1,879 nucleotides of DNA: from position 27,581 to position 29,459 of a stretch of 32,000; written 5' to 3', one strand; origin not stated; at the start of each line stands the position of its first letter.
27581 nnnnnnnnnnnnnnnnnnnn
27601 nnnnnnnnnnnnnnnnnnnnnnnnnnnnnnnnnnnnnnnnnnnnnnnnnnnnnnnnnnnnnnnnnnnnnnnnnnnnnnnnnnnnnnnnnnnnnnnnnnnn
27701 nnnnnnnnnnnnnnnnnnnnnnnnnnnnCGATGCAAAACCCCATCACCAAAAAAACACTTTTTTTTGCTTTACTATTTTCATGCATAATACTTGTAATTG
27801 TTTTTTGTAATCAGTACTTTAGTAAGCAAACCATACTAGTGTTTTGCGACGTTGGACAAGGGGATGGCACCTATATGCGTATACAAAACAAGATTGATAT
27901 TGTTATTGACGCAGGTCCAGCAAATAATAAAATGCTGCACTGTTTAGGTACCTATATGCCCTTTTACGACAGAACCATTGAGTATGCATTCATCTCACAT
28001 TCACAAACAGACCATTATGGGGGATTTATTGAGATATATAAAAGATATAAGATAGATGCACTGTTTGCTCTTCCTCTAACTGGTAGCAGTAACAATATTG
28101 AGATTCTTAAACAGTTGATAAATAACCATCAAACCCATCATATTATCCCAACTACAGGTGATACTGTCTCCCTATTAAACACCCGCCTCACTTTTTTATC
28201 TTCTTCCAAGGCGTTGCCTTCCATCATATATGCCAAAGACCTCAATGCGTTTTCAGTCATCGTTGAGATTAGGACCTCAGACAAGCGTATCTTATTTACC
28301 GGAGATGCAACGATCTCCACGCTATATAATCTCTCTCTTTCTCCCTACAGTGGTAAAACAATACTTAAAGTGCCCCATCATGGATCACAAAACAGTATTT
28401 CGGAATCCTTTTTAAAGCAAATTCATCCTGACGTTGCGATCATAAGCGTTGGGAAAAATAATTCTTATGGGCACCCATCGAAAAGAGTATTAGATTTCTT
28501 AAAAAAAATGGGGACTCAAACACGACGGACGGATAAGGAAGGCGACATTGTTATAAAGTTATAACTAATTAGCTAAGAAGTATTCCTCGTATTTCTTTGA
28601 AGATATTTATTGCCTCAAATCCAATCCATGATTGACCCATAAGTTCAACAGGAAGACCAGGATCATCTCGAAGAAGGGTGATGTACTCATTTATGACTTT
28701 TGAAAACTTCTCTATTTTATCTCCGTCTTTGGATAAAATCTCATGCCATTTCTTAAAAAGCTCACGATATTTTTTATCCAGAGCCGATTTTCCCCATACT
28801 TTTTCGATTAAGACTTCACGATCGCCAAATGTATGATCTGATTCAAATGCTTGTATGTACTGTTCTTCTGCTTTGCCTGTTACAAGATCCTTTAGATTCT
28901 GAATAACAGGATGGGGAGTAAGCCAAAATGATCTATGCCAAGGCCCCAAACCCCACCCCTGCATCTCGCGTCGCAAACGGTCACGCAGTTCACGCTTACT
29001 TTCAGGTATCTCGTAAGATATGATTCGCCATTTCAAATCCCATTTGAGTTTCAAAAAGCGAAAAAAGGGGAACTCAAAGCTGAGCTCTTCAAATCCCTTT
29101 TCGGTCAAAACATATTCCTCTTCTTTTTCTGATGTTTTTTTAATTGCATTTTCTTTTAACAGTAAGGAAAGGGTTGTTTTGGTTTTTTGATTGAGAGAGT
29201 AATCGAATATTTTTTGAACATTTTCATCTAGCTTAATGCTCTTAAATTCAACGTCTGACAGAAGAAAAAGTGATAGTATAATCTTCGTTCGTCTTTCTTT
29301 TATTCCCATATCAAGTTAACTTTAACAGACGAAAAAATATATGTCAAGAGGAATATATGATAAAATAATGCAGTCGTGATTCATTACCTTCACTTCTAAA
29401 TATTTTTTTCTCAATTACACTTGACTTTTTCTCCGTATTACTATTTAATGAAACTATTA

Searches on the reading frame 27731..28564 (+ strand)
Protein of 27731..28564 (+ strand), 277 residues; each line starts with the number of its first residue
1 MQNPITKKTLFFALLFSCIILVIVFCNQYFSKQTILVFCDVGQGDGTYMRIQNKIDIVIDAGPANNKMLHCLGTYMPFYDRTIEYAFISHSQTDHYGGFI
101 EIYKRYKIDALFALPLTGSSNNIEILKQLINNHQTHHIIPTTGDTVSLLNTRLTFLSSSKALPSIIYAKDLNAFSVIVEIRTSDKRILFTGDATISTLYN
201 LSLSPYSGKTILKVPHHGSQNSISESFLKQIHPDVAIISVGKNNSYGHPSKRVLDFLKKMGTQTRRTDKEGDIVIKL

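Call 61: search_protein_families(library=pfam, proteins=[window:27731-28564:+], max_evalue=0.001)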
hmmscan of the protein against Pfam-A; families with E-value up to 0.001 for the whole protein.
window:27731-28564:+ (277 aa): 2 families
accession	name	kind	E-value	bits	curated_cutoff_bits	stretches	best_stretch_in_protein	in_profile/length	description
PF00753.33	Lactamase_B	-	5.1e-08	33.5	22.7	0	178-241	135-195/196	Metallo-beta-lactamase superfamily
PF12706.13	Lactamase_B_2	-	0.00018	21.6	27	1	57-193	3-143/200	Beta-lactamase superfamily domain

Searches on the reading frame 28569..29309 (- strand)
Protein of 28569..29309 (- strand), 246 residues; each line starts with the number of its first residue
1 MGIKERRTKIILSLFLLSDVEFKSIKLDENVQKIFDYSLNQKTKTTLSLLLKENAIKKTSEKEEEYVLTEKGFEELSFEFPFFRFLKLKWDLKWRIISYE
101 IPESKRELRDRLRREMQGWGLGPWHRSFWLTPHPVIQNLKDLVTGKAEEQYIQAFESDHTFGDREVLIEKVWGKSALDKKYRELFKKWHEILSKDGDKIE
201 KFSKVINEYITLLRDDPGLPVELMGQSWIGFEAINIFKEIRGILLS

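Call 61: search_protein_families(library=pfam, proteins=[window:28569-29309:-], max_evalue=0.001)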
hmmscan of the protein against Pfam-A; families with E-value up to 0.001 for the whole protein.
window:28569-29309:- (246 aa): 2 families
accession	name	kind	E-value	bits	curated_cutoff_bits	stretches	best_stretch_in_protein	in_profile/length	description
PF20803.2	PaaX_M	-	5.6e-19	68.5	24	1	89-160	3-74/83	PaaX protein central Cas2-like domain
PF08223.16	PaaX_C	-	8.5e-08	32.9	22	1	172-242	1-79/91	PaaX-like protein C-terminal domain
